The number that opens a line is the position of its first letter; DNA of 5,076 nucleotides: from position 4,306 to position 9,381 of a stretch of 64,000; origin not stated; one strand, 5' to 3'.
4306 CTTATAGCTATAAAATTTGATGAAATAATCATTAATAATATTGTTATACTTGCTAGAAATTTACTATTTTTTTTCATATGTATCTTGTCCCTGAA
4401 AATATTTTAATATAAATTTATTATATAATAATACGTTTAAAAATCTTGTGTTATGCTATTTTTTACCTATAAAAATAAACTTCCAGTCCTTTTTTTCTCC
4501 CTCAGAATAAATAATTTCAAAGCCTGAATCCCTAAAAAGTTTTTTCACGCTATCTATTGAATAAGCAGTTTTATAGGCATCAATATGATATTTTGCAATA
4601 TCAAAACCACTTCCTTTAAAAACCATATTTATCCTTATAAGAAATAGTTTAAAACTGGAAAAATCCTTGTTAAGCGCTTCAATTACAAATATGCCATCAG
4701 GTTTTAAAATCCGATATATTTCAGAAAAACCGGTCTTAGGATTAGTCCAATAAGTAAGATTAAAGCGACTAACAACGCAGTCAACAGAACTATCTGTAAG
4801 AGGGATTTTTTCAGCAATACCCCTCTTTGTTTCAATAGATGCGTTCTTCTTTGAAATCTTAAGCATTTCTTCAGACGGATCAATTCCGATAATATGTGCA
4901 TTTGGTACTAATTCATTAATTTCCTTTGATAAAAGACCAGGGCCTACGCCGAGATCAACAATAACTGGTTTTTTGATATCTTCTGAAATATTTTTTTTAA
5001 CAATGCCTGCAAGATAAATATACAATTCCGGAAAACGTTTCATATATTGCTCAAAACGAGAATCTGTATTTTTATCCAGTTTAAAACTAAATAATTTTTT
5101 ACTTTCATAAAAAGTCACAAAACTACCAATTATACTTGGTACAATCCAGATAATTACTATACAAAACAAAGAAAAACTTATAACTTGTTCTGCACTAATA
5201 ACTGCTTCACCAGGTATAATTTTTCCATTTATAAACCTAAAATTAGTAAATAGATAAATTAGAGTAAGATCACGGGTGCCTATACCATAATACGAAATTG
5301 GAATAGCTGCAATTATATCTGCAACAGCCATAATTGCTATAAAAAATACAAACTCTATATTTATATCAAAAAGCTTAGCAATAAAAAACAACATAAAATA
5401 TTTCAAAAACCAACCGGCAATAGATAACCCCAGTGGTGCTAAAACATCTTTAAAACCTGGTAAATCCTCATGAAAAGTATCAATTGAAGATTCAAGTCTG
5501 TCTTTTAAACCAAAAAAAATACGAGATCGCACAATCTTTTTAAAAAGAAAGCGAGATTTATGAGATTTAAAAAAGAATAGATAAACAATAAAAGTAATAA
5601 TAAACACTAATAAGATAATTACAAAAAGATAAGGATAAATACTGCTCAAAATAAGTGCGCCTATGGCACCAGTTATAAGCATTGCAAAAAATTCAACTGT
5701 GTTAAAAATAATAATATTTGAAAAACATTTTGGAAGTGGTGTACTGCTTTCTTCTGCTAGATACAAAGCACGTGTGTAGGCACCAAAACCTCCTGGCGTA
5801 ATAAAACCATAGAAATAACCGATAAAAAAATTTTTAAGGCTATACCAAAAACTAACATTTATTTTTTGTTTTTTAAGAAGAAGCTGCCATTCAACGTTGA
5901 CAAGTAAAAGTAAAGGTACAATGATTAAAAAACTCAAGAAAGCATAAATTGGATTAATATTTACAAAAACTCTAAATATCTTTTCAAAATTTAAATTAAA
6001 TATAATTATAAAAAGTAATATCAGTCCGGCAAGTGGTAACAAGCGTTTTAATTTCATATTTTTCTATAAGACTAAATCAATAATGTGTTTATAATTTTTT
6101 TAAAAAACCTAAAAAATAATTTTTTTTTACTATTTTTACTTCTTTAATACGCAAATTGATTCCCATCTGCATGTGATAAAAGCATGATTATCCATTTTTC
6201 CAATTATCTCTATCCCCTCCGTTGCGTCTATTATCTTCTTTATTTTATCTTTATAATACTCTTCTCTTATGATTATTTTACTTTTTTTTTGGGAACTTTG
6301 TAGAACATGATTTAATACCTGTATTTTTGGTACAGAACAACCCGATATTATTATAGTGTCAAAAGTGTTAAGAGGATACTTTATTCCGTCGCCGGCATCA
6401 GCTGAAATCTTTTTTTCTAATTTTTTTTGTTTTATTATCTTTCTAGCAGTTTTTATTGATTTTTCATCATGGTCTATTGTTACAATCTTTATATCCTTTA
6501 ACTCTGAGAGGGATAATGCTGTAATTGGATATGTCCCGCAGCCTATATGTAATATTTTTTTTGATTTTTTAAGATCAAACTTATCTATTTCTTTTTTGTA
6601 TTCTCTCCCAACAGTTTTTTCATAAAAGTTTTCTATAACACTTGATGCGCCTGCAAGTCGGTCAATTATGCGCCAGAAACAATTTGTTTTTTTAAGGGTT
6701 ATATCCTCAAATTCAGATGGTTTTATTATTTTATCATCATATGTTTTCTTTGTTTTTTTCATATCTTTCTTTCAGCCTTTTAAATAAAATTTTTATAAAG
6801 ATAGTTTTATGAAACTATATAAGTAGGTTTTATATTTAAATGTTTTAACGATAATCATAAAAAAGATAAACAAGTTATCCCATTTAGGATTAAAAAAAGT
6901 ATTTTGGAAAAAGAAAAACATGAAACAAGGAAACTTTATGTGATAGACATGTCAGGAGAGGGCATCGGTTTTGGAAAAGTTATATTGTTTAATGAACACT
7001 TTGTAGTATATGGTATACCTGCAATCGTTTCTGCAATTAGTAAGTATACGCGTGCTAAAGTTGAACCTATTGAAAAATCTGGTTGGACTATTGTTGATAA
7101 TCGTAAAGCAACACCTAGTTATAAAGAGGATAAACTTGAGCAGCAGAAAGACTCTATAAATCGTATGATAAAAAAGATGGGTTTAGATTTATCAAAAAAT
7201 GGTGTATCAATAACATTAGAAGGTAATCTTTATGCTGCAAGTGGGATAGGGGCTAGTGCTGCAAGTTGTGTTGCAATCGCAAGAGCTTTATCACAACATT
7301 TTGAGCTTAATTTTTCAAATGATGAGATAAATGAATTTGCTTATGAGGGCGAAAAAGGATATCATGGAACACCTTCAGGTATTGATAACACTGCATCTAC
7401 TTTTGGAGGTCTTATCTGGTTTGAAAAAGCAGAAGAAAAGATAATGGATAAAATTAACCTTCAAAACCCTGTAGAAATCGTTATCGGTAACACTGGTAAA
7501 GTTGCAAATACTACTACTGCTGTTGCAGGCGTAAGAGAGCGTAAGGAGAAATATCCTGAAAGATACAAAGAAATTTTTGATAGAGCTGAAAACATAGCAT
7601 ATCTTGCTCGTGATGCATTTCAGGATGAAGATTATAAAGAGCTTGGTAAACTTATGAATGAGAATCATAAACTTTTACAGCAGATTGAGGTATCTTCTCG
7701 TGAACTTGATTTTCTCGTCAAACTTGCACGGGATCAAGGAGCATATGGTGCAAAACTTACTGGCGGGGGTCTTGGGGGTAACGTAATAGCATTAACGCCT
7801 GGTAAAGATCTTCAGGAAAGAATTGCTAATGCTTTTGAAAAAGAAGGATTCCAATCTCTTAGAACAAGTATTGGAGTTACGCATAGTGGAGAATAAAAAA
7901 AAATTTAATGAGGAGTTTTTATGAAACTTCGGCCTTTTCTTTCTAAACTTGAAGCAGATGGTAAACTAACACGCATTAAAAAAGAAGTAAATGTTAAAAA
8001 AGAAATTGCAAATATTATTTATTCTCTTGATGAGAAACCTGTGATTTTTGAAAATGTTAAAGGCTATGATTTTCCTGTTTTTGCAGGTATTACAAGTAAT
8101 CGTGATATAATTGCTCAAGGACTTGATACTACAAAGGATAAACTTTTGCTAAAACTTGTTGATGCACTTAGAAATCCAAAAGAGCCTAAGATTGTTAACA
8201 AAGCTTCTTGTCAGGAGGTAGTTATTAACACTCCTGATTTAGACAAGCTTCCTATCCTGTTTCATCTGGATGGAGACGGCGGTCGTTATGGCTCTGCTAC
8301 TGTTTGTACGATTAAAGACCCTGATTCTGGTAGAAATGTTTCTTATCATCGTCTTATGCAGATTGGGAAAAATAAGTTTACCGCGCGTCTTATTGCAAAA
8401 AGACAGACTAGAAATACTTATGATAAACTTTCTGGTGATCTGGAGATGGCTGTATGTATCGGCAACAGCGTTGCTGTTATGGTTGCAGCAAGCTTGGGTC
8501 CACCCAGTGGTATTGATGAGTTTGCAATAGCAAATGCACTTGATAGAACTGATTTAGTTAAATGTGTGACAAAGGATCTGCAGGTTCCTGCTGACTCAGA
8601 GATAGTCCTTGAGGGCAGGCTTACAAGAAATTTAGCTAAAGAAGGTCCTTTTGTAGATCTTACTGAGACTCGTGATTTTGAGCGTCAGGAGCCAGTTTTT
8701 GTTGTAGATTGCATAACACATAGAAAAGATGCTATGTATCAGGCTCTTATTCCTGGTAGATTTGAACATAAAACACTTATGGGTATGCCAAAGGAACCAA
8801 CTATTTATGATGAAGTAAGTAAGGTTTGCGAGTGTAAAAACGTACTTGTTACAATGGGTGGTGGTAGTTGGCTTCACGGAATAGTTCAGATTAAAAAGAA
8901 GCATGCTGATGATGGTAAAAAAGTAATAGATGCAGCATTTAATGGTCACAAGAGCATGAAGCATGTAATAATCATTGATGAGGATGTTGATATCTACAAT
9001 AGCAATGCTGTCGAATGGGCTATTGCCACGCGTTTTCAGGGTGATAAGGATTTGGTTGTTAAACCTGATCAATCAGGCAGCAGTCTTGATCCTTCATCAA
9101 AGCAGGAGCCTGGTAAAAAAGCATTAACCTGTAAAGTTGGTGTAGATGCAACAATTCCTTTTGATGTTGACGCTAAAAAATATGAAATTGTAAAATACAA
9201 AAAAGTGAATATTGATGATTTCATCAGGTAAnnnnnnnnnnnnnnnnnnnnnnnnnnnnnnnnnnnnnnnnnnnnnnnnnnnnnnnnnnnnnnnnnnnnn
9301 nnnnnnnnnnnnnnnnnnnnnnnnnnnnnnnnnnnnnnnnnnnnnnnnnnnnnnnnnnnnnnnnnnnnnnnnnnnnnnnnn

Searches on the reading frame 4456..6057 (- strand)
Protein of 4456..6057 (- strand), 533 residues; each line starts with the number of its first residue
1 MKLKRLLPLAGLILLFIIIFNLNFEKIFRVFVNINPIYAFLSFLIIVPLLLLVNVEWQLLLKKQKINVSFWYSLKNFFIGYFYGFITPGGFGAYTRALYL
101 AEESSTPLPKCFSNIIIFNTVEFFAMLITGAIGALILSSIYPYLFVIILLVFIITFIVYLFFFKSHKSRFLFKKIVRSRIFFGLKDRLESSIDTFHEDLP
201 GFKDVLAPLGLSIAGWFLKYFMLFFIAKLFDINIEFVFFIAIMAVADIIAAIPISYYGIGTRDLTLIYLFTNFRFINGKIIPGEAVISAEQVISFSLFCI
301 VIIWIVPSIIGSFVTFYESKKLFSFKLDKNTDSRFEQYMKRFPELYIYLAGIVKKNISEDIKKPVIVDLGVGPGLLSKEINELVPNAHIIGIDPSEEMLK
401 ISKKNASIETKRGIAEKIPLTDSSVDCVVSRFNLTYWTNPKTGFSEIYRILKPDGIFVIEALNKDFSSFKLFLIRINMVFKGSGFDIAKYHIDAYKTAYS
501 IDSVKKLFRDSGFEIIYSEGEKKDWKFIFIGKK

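Call 21: search_protein_families(library=pfam, proteins=[window:4456-6057:-], max_evalue=0.001)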
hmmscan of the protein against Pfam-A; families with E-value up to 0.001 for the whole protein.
window:4456-6057:- (533 aa): 9 families
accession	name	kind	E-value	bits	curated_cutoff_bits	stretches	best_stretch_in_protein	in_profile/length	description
PF03706.18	LPG_synthase_TM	-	3.2e-32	112.6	33.4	1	12-278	6-277/302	Lysylphosphatidylglycerol synthase TM region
PF08241.18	Methyltransf_11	-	2.5e-20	73.4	21.2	1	367-459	1-95/95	Methyltransferase domain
PF13649.12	Methyltransf_25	-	1.4e-18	67.8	27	1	366-455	1-97/97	Methyltransferase domain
PF13847.12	Methyltransf_31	-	2.3e-15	57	27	1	365-463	6-113/145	Methyltransferase domain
PF08242.18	Methyltransf_12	-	2.3e-11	44.7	30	1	367-457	1-98/98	Methyltransferase domain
PF13489.12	Methyltransf_23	-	5.3e-11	43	27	1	355-516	15-162/164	Methyltransferase domain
PF01209.24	Ubie_methyltran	-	1.4e-09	38.1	20.1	1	362-515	47-215/233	ubiE/COQ5 methyltransferase family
PF05148.21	Methyltransf_8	-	1.2e-06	29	27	1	356-488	66-181/219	Hypothetical methyltransferase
PF24675.1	NpmA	-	0.00061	19.6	60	1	363-415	24-77/214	16S rRNA (adenine(1408)-N(1))-methyltransferase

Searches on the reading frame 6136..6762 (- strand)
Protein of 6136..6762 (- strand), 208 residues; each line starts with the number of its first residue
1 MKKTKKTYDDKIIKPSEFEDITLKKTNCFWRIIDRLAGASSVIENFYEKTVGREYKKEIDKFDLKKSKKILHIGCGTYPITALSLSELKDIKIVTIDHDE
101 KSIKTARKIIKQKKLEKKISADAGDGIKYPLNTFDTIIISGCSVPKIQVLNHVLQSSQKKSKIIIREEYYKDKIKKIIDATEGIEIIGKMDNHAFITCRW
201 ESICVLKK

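Call 71: search_protein_families(library=pfam, proteins=[window:6136-6762:-], max_evalue=0.0001)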
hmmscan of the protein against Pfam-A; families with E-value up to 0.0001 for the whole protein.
window:6136-6762:- (208 aa): 7 families
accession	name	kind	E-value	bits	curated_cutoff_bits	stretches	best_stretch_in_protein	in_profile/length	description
PF13847.12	Methyltransf_31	-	3.4e-09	37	27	1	65-173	2-117/145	Methyltransferase domain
PF05175.20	MTS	-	1.7e-07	31.5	23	1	61-139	26-104/170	Methyltransferase small domain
PF12847.13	Methyltransf_18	-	1.2e-06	29.1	27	1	66-178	14-128/151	Methyltransferase domain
PF13649.12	Methyltransf_25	-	2.3e-06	28.6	27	1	70-142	1-73/97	Methyltransferase domain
PF01135.25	PCMT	-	3.9e-06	27.2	20.3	1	61-143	68-152/210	Protein-L-isoaspartate(D-aspartate) O-methyltransferase (PCMT)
PF03059.22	NAS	-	1.3e-05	25.1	27.1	1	65-169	119-232/276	Nicotianamine synthase protein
PF08242.18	Methyltransf_12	-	9.1e-05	23.6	30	0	71-142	1-74/98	Methyltransferase domain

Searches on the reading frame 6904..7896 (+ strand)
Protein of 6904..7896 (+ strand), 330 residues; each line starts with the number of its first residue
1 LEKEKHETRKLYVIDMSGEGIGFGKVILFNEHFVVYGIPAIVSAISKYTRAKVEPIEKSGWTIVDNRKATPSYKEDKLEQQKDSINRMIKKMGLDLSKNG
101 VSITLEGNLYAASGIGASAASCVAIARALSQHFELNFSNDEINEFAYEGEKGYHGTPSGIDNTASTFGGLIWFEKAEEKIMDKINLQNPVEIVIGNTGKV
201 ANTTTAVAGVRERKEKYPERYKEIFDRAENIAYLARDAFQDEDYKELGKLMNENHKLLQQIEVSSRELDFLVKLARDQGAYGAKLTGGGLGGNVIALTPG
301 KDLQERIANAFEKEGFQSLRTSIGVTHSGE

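Call 70: search_protein_families(library=pfam, proteins=[window:6904-7896:+], max_evalue=0.0001)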
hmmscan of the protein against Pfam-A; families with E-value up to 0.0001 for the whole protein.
window:6904-7896:+ (330 aa): 3 families
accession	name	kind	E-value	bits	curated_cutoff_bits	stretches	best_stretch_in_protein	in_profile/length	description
PF00288.32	GHMP_kinases_N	-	6.3e-17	62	22.3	1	87-169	9-87/87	GHMP kinases N terminal domain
PF08544.19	GHMP_kinases_C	-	1.5e-16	61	21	1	236-314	2-82/85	GHMP kinases C terminal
PF22700.2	MVD-like_N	-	5.3e-06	26.6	27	1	49-149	37-131/157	Diphosphomevalonate decarboxylase-like N-terminal domain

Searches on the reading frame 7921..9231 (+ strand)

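Call 21: search_protein_families(library=pfam, proteins=[window:7921-9231:+], max_evalue=0.001)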
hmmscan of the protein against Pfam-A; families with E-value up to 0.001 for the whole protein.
window:7921-9231:+ (436 aa): 3 families
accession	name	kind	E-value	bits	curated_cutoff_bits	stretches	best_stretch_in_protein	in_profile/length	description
PF01977.22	UbiD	-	9.6e-53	178.9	23.3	1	92-280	3-205/206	3-octaprenyl-4-hydroxybenzoate carboxy-lyase Rift-related domain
PF20696.2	UbiD_C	-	5.1e-30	104.5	24.2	1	285-410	2-127/127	3-octaprenyl-4-hydroxybenzoate carboxy-lyase C-terminal domain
PF20695.2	UbiD_N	-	2e-16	60.3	24.3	1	7-83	1-78/78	3-octaprenyl-4-hydroxybenzoate carboxy-lyase N-terminal domain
